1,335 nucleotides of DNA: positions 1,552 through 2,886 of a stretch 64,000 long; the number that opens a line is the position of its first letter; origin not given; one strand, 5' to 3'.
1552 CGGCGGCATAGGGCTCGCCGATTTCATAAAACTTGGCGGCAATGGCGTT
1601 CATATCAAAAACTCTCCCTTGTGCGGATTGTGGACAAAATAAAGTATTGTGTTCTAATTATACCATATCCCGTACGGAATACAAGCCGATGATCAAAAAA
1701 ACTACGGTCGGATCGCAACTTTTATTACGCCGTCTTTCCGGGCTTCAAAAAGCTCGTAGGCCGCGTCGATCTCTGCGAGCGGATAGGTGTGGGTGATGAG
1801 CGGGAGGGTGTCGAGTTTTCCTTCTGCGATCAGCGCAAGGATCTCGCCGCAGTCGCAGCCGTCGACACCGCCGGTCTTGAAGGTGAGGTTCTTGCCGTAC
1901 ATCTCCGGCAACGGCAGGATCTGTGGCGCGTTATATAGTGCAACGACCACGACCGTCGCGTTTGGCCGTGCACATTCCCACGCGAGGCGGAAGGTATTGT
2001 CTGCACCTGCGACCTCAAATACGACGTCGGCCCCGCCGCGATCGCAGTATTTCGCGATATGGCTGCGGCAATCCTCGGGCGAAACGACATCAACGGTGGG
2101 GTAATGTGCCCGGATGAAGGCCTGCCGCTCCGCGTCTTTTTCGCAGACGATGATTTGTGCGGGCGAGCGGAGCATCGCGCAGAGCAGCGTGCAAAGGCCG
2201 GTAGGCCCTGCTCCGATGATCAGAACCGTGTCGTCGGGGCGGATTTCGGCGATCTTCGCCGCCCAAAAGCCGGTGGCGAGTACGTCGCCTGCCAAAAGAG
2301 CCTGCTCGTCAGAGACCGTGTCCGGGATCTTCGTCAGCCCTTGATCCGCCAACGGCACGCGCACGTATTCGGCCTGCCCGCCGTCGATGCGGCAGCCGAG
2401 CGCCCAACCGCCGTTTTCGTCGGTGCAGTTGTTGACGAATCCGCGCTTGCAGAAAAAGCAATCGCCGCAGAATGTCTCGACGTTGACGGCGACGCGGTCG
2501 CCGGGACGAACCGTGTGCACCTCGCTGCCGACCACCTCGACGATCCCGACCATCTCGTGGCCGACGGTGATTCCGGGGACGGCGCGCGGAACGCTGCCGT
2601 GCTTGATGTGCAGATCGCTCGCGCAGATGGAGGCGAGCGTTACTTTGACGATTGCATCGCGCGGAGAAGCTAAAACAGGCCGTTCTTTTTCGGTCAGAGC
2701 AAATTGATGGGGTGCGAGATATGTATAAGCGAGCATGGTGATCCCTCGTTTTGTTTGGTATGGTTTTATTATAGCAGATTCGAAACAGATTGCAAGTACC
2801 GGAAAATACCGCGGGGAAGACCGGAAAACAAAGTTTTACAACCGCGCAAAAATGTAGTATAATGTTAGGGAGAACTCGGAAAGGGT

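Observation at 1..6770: Two glycyl-radical-enzyme paralogs bracket a Zn-ADH and a GH2 glycosidase; GH2 and GRE are translationally coupled and no activase is visible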

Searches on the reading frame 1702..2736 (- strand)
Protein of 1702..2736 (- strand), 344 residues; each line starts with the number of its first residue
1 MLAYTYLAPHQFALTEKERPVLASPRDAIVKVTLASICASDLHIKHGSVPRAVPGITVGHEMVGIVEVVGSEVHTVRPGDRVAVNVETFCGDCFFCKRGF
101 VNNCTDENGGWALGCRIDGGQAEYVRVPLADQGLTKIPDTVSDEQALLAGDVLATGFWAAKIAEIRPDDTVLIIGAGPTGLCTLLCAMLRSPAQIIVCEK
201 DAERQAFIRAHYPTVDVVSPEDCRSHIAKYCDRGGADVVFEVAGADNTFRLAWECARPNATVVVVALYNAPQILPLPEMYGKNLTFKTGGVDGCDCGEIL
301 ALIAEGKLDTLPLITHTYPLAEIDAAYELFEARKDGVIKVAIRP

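Call 5: search_protein_families(library=pfam, proteins=[window:1702-2736:-], max_evalue=0.01)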
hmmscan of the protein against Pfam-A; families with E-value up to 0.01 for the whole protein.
window:1702-2736:- (344 aa): 5 families
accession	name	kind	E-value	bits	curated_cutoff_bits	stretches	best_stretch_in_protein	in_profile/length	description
PF08240.17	ADH_N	-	3.6e-25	88.7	23.5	1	25-139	2-104/104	Alcohol dehydrogenase GroES-like domain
PF00107.32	ADH_zinc_N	-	1.5e-11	44.8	31.8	1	179-287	2-110/129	Zinc-binding dehydrogenase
PF13602.12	ADH_zinc_N_2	-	1.7e-07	32.6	27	1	228-333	16-126/134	Zinc-binding dehydrogenase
PF01266.30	DAO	-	0.0022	18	27.9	0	171-201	2-31/353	FAD dependent oxidoreductase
PF16912.11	Glu_dehyd_C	-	0.0062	16.5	34.9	0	164-200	28-64/211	Glucose dehydrogenase C-terminus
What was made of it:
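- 1702..2736 (-): Zn-dependent medium-chain alcohol dehydrogenase, 344 aa, upstream of GRE656 on the same strand. Pfam ADH_N and ADH_zinc_N (call 5).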

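Call 6: search_protein_families(library=ncbifam, proteins=[window:1702-2736:-], max_evalue=0.01)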
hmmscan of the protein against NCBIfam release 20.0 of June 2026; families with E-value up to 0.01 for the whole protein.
window:1702-2736:- (344 aa): 24 families
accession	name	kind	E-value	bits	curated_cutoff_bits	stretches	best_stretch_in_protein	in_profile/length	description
NF041097.1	keto_inos_dh_IolM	equivalog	1.7e-41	142.2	450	1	11-340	39-387/389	scyllo-inosose 3-dehydrogenase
NF007489.0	PRK10083.1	equivalog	1.2e-38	133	376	1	8-340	8-333/339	Zn-dependent oxidoreductase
TIGR00692.1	tdh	equivalog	1.5e-38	132.7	458.35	1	15-337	14-335/340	L-threonine 3-dehydrogenase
NF003808.0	PRK05396.1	equivalog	3.2e-35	121.6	380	1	13-336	14-334/341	L-threonine 3-dehydrogenase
NF007375.0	PRK09880.1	equivalog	3.2e-34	118.2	469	1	17-341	19-340/344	L-idonate 5-dehydrogenase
NF010344.0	PRK13771.1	subfamily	1.8e-31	109.3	349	1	11-334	12-324/334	putative alcohol dehydrogenase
TIGR03451.1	mycoS_dep_FDH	equivalog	4.2e-29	101.5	512.9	1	25-330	26-346/358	S-(hydroxymethyl)mycothiol dehydrogenase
NF041172.1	AcrlCoa_red_Thmprot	equivalog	1.8e-28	99.4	500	1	12-342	13-332/334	acryloyl-CoA reductase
NF006940.0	PRK09422.1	equivalog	4.2e-28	98.3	344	1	11-308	11-303/338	alcohol dehydrogenase AdhP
TIGR03366.1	HpnZ_proposed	hypoth_equivalog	5.6e-28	98.1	328.1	1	26-265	6-252/315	putative phosphonate catabolism associated alcohol dehydrogenase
TIGR02819.1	fdhA_non_GSH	equivalog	1.6e-27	96.1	636.95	1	27-232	38-254/397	formaldehyde dehydrogenase, glutathione-independent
NF007642.0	PRK10309.1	equivalog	6.1e-27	94.8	550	1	12-267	12-261/347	galactitol-1-phosphate 5-dehydrogenase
TIGR02818.1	adh_III_F_hyde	equivalog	8.1e-26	90.9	543.95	1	27-334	28-360/368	S-(hydroxymethyl)glutathione dehydrogenase/class III alcohol dehydrogenase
TIGR03989.1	Rxyl_3153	subfamily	8.1e-25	87.8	440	2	24-105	23-106/370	NDMA-dependent alcohol dehydrogenase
TIGR02822.1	adh_fam_2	subfamily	1.1e-17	64.2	283.5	1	22-208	24-205/329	zinc-binding alcohol dehydrogenase family protein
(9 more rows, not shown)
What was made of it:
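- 1702..2736 (-): All NCBIfam equivalogs are below cut-off (call 6).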

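Call 9: find_encoding_contigs(protein=window:1702-2736:-, flank=10000, max_places=4)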
Protein window:1702-2736:- (344 aa): 10 contigs read that carry it; 4 places shown.
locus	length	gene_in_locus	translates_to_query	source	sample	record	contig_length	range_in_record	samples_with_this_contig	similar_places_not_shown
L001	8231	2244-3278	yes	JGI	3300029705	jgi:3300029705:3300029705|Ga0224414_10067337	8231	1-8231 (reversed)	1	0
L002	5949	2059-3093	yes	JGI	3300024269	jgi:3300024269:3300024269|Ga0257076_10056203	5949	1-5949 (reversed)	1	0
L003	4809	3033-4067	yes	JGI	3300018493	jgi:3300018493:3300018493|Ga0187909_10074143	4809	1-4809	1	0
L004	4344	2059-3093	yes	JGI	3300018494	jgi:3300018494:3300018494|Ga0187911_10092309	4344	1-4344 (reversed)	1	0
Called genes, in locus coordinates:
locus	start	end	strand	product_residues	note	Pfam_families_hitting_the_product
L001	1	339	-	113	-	?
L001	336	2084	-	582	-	PF02837:Glyco_hydro_2_N, PF22666:Glyco_hydro_2_N2, PF02836:Glyco_hydro_2_C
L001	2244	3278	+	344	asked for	PF08240:ADH_N, PF00107:ADH_zinc_N, PF13602:ADH_zinc_N_2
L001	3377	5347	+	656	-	PF02901:PFL-like, PF01228:Gly_radical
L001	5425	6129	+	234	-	PF00072:Response_reg, PF00486:Trans_reg_C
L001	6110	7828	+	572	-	PF00512:HisKA, PF02518:HATPase_c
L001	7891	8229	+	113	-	?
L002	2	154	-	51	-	?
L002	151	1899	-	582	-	PF02837:Glyco_hydro_2_N, PF22666:Glyco_hydro_2_N2, PF02836:Glyco_hydro_2_C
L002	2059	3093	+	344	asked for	PF08240:ADH_N, PF00107:ADH_zinc_N, PF13602:ADH_zinc_N_2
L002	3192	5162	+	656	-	PF02901:PFL-like, PF01228:Gly_radical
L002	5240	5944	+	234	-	PF00072:Response_reg, PF00486:Trans_reg_C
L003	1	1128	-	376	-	?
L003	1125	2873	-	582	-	PF02837:Glyco_hydro_2_N, PF22666:Glyco_hydro_2_N2, PF02836:Glyco_hydro_2_C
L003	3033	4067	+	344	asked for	PF08240:ADH_N, PF00107:ADH_zinc_N, PF13602:ADH_zinc_N_2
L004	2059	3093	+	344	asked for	PF08240:ADH_N, PF00107:ADH_zinc_N, PF13602:ADH_zinc_N_2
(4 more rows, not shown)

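Call 16: search_solved_structures(query=L001:3377-5344:+, max_evalue=0.00001, show_alignments=1)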
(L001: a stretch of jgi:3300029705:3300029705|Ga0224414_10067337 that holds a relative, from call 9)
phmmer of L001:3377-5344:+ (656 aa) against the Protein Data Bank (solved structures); distinct sequences matched with E-value up to 0.00001: 33.
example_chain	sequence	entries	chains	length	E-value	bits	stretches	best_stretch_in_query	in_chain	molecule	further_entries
6vxc_A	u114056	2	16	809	1.8e-37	132.5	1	239-650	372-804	Trans-4-hydroxy-L-proline dehydratase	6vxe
8id0_A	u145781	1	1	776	5e-35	124.5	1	268-655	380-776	formate C-acetyltransferase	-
5i2a_A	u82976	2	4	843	2.8e-34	122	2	467-651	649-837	Diol-dehydratase | Diol dehydratase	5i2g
1r8w_A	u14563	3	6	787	3e-34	121.9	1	239-653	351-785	glycerol dehydratase | B12-independent glycerol dehydratase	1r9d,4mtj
8yjo_A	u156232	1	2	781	7e-34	120.7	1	280-655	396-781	Probable dehydratase PflD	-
9rco_A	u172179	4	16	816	6.5e-31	110.9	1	239-651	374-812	Glycyl radical protein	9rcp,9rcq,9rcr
6xs4_A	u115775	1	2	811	4.4e-28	101.5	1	398-654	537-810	Formate C-acetyltransferase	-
8id7_A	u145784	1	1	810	1.1e-27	100.2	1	397-654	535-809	Probable dehydratase YbiW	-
8yjn_A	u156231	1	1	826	1.1e-27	100.2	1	397-654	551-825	Probable dehydratase YbiW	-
9ht9_A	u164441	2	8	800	3e-27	98.8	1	242-651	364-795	Choline trimethylamine-lyase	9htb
9r0v_A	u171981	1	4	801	3e-27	98.8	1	242-651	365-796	Choline trimethylamine-lyase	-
5fay_A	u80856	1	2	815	3.1e-27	98.7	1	242-651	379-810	Choline trimethylamine-lyase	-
6vue_A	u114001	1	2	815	3.1e-27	98.7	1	242-651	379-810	Choline trimethylamine-lyase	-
5fau_A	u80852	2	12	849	3.5e-27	98.5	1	242-651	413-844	Choline trimethylamine-lyase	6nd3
5faw_A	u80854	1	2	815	4.5e-27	98.2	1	242-651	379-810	Choline trimethylamine-lyase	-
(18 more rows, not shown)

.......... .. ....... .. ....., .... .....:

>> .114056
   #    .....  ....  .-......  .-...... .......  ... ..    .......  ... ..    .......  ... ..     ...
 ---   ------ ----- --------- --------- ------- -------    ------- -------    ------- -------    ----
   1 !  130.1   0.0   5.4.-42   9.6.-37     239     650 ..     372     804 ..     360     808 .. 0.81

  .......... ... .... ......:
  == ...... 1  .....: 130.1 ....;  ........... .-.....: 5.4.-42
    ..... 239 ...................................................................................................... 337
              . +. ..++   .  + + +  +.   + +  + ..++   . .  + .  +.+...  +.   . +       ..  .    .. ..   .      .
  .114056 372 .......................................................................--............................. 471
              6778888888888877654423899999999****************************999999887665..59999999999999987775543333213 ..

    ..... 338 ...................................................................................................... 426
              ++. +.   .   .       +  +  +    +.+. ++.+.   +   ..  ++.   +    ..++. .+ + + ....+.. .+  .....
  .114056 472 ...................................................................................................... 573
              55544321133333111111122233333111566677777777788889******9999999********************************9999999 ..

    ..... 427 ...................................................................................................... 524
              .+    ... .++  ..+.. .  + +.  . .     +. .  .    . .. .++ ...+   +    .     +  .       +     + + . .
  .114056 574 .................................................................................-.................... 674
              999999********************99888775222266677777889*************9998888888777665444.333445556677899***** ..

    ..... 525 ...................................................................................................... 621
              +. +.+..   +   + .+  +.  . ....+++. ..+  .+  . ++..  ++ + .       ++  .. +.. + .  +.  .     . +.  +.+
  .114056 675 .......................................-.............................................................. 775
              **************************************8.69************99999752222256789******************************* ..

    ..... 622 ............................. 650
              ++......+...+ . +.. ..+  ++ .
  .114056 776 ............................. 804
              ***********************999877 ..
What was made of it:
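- On Glycyl radical enzyme superfamily (PFL-like): C321 of GRE656 aligns with the HypD Cys loop (call 16).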

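Call 21: find_homologous_proteins(query=L001:3377-5344:+, max_evalue=1e-10)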
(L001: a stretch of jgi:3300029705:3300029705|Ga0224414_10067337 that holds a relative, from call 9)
Query L001:3377-5344:+ (656 aa): 289 proteins with E <= 1e-10 among 8000 candidates; the best 120 are listed.
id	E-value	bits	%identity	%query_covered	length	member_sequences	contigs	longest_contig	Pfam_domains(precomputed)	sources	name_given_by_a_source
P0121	0.0e+0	1491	98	100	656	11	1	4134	PF02901.21,PF01228.27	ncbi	-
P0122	0.0e+0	1126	74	100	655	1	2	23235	PF02901.21,PF01228.27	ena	-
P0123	0.0e+0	1112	73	100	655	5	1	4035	PF02901.21,PF01228.27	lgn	-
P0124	0.0e+0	1053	68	100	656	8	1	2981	PF02901.21,PF01228.27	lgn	-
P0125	0.0e+0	1050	69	100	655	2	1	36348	PF02901.21,PF01228.27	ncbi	-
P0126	0.0e+0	1050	68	100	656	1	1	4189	PF02901.21,PF01228.27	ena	-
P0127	0.0e+0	1030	67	100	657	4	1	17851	PF02901.21,PF01228.27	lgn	-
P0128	0.0e+0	1029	67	100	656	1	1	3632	PF02901.21,PF01228.27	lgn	-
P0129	0.0e+0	1027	67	100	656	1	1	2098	PF02901.21,PF01228.27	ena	-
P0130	0.0e+0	1027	67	100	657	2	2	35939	PF02901.21,PF01228.27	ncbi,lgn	-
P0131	0.0e+0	1026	67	100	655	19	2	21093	PF02901.21,PF01228.27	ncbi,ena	-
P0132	0.0e+0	1023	67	100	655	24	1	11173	PF02901.21,PF01228.27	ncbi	-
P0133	0.0e+0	1021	67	100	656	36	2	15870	PF02901.21,PF01228.27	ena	-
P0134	0.0e+0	1020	67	100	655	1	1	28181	PF02901.21,PF01228.27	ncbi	-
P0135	0.0e+0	1018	66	100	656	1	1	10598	PF02901.21,PF01228.27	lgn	-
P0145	5.3e-297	1005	66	100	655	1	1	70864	PF02901.21,PF01228.27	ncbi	-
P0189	2.0e-275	934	62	100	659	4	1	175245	PF02901.21,PF01228.27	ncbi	-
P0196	1.6e-269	914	62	100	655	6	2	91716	PF02901.21,PF01228.27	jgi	-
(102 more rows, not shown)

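Call 23: find_related_loci(query=A2, collection=metagenome_contigs, flank=10000)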
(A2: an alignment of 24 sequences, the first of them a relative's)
Query A2 (656 aa) in metagenome_contigs; peptide patterns used: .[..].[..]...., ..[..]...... (x = any residue, [..] = any of these).
149 stretches matched a pattern; 44 encode a relative of the query (tblastn E <= 1e-3); 44 distinct loci.
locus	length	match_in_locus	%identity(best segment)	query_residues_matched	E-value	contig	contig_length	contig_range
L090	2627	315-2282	68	1-656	0e+0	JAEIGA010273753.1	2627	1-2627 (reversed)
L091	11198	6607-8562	64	1-653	0e+0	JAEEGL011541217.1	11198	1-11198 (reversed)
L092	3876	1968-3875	67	1-637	0e+0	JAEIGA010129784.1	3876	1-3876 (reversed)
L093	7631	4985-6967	60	1-655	0e+0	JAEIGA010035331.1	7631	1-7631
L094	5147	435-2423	55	8-655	0e+0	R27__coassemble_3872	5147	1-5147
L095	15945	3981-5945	60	1-656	0e+0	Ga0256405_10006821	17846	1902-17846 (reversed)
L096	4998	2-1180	67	261-653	0e+0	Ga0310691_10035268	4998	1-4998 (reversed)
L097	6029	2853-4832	41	1-653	3e-167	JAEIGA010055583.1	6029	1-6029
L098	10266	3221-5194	42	2-651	9e-160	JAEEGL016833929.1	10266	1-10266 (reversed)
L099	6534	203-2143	42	8-650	1e-159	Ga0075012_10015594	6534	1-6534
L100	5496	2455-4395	40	12-655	9e-159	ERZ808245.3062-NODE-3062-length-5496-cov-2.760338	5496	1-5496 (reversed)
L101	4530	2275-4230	40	8-654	2e-160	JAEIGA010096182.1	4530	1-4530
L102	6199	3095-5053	39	1-653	7e-156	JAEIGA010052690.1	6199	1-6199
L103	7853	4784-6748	41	1-651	2e-154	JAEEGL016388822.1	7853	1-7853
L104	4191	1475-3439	40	4-653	9e-158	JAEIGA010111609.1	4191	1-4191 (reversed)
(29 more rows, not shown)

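Call 25: find_encoding_contigs(protein=P0125, flank=8000, max_places=1)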
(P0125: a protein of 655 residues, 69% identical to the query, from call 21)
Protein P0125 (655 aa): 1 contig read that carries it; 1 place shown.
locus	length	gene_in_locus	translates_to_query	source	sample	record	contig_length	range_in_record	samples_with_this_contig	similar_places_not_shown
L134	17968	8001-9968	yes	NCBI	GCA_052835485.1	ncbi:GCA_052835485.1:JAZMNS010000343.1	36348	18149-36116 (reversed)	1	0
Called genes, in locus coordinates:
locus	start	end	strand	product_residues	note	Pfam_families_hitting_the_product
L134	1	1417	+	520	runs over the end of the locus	PF03009:GDPD, PF04616:Glyco_hydro_43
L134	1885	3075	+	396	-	PF00291:PALP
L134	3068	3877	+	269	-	PF00290:Trp_syntA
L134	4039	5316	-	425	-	PF06826:Asp-Al_Ex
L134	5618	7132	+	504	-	-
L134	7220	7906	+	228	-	PF19700:DUF6198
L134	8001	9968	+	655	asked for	PF02901:PFL-like, PF01228:Gly_radical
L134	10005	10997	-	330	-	PF00150:Cellulase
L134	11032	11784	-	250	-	-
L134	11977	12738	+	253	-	PF01261:AP_endonuc_2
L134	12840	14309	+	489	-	-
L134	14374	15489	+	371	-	PF01208:URO-D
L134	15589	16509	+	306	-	PF00892:EamA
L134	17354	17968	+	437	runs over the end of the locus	PF02127:Peptidase_M18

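Call 26: find_encoding_contigs(protein=P0189, flank=8000, max_places=1)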
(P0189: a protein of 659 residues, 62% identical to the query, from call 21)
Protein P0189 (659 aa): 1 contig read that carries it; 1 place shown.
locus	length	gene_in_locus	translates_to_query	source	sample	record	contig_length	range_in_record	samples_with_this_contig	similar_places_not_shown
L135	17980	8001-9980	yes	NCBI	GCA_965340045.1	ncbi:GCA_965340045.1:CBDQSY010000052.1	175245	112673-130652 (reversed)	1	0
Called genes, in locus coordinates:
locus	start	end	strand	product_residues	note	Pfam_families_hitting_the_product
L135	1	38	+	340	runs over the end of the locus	PF08240:ADH_N (weak), PF16912:Glu_dehyd_C, PF00107:ADH_zinc_N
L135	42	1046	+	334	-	PF01408:GFO_IDH_MocA (weak), PF22725:GFO_IDH_MocA_C3, PF02894:GFO_IDH_MocA_C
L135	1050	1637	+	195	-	PF13472:Lipase_GDSL_2 (weak)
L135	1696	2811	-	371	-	PF14286:DHHW (weak)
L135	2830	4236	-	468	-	PF03062:MBOAT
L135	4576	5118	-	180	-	-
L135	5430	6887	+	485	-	-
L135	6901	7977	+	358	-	-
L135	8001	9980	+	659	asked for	PF02901:PFL-like, PF01228:Gly_radical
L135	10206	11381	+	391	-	PF01594:AI-2E_transport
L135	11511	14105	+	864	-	PF22666:Glyco_hydro_2_N2 (faint), PF00703:Glyco_hydro_2, PF02836:Glyco_hydro_2_C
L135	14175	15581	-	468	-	PF13537:GATase_7 (weak)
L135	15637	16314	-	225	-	-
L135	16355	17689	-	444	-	PF08245:Mur_ligase_M, PF27239:FOL3_C, PF02875:Mur_ligase_C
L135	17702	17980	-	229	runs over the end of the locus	PF07155:ECF-ribofla_trS, PF12822:ECF_trnsprt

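Call 41: find_encoding_contigs(protein=window:1702-2736:-, flank=10000, max_places=10)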
Protein window:1702-2736:- (344 aa): 10 contigs read that carry it; 8 places shown.
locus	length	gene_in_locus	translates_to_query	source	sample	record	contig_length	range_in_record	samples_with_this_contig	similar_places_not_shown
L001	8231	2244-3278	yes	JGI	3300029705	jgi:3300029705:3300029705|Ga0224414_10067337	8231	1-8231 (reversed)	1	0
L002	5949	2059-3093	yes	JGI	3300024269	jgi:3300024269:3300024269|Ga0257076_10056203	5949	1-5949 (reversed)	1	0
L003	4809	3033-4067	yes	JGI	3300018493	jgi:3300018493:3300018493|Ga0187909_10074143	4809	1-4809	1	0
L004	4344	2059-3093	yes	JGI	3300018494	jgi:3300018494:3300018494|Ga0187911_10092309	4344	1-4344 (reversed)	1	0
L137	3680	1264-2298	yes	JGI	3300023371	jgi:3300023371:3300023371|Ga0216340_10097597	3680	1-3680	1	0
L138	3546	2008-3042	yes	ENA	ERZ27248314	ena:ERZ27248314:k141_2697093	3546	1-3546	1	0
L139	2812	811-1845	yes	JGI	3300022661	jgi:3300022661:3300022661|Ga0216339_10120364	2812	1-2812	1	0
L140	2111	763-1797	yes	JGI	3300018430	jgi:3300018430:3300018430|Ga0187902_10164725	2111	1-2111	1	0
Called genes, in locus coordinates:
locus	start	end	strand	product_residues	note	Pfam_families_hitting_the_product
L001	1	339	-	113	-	?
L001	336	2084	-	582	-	PF02837:Glyco_hydro_2_N, PF22666:Glyco_hydro_2_N2, PF02836:Glyco_hydro_2_C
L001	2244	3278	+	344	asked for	PF08240:ADH_N, PF00107:ADH_zinc_N, PF13602:ADH_zinc_N_2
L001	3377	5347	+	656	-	PF02901:PFL-like, PF01228:Gly_radical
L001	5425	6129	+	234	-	PF00072:Response_reg, PF00486:Trans_reg_C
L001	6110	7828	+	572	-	PF00512:HisKA, PF02518:HATPase_c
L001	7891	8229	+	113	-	?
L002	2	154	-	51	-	?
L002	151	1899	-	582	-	PF02837:Glyco_hydro_2_N, PF22666:Glyco_hydro_2_N2, PF02836:Glyco_hydro_2_C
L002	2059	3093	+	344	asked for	PF08240:ADH_N, PF00107:ADH_zinc_N, PF13602:ADH_zinc_N_2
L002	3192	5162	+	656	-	PF02901:PFL-like, PF01228:Gly_radical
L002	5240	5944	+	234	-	PF00072:Response_reg, PF00486:Trans_reg_C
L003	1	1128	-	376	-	?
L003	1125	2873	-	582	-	PF02837:Glyco_hydro_2_N, PF22666:Glyco_hydro_2_N2, PF02836:Glyco_hydro_2_C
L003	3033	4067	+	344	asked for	PF08240:ADH_N, PF00107:ADH_zinc_N, PF13602:ADH_zinc_N_2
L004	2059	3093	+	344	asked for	PF08240:ADH_N, PF00107:ADH_zinc_N, PF13602:ADH_zinc_N_2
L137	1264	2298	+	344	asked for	PF08240:ADH_N, PF00107:ADH_zinc_N, PF13602:ADH_zinc_N_2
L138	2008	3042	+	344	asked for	PF08240:ADH_N, PF00107:ADH_zinc_N, PF13602:ADH_zinc_N_2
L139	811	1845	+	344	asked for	PF08240:ADH_N, PF00107:ADH_zinc_N, PF13602:ADH_zinc_N_2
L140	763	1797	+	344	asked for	PF08240:ADH_N, PF00107:ADH_zinc_N, PF13602:ADH_zinc_N_2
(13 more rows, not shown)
